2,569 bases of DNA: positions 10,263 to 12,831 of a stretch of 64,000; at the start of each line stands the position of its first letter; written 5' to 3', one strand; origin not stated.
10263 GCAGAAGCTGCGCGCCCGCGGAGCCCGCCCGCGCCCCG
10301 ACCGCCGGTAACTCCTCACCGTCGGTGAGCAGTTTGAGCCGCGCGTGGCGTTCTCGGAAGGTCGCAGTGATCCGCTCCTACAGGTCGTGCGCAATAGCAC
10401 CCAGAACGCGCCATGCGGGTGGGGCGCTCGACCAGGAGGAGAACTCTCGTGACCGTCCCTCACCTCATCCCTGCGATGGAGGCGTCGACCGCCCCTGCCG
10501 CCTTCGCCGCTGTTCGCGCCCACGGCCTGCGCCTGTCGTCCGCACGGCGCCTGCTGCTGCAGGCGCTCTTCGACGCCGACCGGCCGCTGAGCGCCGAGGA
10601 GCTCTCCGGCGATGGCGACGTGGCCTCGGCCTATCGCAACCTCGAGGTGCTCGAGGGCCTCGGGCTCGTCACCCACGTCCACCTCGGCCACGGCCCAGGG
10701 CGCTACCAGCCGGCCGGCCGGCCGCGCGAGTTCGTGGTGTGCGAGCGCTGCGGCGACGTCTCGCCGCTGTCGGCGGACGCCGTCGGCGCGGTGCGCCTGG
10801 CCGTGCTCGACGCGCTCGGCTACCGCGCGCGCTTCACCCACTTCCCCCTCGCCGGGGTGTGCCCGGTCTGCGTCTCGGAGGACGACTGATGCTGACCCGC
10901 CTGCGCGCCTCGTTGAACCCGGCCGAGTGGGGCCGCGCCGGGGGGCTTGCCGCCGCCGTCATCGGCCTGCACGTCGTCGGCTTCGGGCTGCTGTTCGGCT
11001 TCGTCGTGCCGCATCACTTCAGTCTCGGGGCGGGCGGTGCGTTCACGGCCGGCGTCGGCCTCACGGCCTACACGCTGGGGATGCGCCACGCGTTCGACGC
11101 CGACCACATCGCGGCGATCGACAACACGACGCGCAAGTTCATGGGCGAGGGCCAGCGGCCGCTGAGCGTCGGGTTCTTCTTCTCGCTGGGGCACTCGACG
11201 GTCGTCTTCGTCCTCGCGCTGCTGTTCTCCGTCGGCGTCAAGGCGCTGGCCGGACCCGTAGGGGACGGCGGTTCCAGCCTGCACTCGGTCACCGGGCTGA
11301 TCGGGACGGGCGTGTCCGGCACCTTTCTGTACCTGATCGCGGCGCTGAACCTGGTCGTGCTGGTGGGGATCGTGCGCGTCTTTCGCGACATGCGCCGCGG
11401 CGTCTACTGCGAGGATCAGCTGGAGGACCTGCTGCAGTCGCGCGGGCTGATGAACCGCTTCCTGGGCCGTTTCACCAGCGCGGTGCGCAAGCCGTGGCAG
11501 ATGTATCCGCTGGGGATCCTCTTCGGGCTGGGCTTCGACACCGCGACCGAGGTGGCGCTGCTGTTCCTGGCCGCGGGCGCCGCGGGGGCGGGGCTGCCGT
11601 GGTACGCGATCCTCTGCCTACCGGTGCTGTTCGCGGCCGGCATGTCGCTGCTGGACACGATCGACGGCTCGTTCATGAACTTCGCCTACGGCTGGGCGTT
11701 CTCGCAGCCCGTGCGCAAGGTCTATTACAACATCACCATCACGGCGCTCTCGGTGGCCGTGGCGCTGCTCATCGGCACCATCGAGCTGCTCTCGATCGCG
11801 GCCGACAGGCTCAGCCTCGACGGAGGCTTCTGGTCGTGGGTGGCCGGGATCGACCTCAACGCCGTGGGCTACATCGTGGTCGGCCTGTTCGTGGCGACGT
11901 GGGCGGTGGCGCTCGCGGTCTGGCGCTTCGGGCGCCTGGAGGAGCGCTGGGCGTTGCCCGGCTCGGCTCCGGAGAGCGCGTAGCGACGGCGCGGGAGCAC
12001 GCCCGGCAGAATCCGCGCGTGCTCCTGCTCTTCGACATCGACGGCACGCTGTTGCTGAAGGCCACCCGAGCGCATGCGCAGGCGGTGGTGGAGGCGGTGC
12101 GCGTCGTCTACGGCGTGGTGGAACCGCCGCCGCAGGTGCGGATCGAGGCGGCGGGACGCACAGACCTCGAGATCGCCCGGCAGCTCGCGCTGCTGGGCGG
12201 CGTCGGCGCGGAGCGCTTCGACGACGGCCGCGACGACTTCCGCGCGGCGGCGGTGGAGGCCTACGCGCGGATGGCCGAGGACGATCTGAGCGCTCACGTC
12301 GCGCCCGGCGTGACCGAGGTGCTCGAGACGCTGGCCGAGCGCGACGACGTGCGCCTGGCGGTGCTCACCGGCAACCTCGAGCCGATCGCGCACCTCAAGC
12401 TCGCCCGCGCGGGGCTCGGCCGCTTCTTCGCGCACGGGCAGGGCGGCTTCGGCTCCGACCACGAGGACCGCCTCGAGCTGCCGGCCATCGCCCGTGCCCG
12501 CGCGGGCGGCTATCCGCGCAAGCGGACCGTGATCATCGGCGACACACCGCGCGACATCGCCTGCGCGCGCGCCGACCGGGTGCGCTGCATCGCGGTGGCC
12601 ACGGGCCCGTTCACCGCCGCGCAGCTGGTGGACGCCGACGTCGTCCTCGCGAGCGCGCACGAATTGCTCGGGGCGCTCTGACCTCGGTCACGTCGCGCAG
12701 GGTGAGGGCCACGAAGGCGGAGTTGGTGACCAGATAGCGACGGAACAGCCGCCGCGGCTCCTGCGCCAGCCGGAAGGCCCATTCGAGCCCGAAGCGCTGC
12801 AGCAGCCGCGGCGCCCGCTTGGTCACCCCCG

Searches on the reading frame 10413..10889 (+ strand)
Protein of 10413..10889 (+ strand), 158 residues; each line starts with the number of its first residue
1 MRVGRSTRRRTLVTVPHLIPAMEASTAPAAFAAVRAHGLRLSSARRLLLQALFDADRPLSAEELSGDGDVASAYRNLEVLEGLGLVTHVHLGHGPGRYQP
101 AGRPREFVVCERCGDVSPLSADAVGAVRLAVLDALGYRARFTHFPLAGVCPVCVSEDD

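Call 4: search_protein_families(library=pfam, proteins=[window:10413-10889:+], max_evalue=0.01)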
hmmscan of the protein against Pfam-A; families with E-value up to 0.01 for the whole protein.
window:10413-10889:+ (158 aa): 2 families
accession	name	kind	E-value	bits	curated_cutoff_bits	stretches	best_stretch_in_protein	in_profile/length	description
PF01475.25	FUR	-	2.3e-08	34.6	23.1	1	38-134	3-108/121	Ferric uptake regulator family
PF12840.13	HTH_20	-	8.9e-06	26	27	1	42-89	3-51/51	Helix-turn-helix domain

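Call 11: search_protein_families(library=ncbifam, proteins=[window:10413-10889:+], max_evalue=0.01)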
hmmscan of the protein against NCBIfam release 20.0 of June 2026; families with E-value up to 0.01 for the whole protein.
window:10413-10889:+ (158 aa): 4 families
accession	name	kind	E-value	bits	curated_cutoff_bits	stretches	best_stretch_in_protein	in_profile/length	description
NF051892.1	TransRegFurBacil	equivalog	2e-08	34.4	220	1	36-156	14-146/149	ferric iron uptake transcriptional regulator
NF052545.1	TransRegPerRClab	equivalog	4.6e-06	26.7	180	1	70-155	51-136/138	transcriptional regulator PerR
NF051891.1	TransRegFurHelico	equivalog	3.6e-05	23.7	200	1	33-135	17-127/148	ferric iron uptake transcriptional regulator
NF047406.1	TransRegPerRTherm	equivalog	0.0011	19.2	200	1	72-154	44-126/130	manganese-dependent transcriptional regulator PerR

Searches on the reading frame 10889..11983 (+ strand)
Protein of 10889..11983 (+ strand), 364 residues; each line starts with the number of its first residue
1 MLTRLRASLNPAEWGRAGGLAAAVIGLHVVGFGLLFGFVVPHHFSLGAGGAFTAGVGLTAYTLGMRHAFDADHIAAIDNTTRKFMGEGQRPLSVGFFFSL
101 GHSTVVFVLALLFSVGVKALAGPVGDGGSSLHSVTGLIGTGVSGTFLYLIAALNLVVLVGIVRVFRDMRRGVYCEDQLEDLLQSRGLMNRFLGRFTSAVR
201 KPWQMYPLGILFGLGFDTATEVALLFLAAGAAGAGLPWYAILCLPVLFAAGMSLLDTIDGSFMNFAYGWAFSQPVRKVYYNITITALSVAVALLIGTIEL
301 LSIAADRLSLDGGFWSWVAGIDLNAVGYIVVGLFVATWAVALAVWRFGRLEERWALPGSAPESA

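Call 4: search_protein_families(library=pfam, proteins=[window:10889-11983:+], max_evalue=0.01)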
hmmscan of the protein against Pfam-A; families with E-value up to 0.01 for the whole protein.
window:10889-11983:+ (364 aa): 1 family
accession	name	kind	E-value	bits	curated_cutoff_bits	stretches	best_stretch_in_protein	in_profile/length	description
PF03824.22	NicO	-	7.5e-99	331.1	27.7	1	55-342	3-285/287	High-affinity nickel-transport protein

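Call 11: search_protein_families(library=ncbifam, proteins=[window:10889-11983:+], max_evalue=0.01)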
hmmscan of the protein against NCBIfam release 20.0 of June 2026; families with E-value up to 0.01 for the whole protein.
window:10889-11983:+ (364 aa): 2 families
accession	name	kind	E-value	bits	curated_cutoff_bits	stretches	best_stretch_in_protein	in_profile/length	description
NF052500.1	NicTportNicT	equivalog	8.1e-171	567.8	450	1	11-350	2-340/340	Nickel transporter NicT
TIGR00802.1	nico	subfamily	7.3e-117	389.8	333.05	1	57-338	1-281/281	HoxN/HupN/NixA family nickel/cobalt transporter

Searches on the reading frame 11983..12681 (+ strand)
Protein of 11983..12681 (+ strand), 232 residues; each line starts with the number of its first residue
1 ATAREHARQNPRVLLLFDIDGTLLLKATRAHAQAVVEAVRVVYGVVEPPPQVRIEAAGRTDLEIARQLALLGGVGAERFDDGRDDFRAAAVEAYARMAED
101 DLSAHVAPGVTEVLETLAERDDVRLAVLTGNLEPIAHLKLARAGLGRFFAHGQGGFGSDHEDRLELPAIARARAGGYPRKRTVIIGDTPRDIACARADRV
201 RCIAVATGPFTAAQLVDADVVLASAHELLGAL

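Call 89: search_protein_families(library=pfam, proteins=[window:11983-12681:+], max_evalue=0.001)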
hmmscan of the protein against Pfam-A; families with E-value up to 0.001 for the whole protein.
window:11983-12681:+ (232 aa): 4 families
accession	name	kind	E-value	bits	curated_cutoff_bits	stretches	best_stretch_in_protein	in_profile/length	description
PF12710.13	HAD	-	4.6e-13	50.5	27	1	16-196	2-189/189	haloacid dehalogenase-like hydrolase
PF00702.32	Hydrolase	-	5.4e-13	50.2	26.4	1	15-197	4-189/191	haloacid dehalogenase-like hydrolase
PF13419.12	HAD_2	-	4.9e-12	46.8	23.8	1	15-205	1-178/178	Haloacid dehalogenase-like hydrolase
PF13242.12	Hydrolase_like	-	2.5e-07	31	22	1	174-217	16-60/75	HAD-hyrolase-like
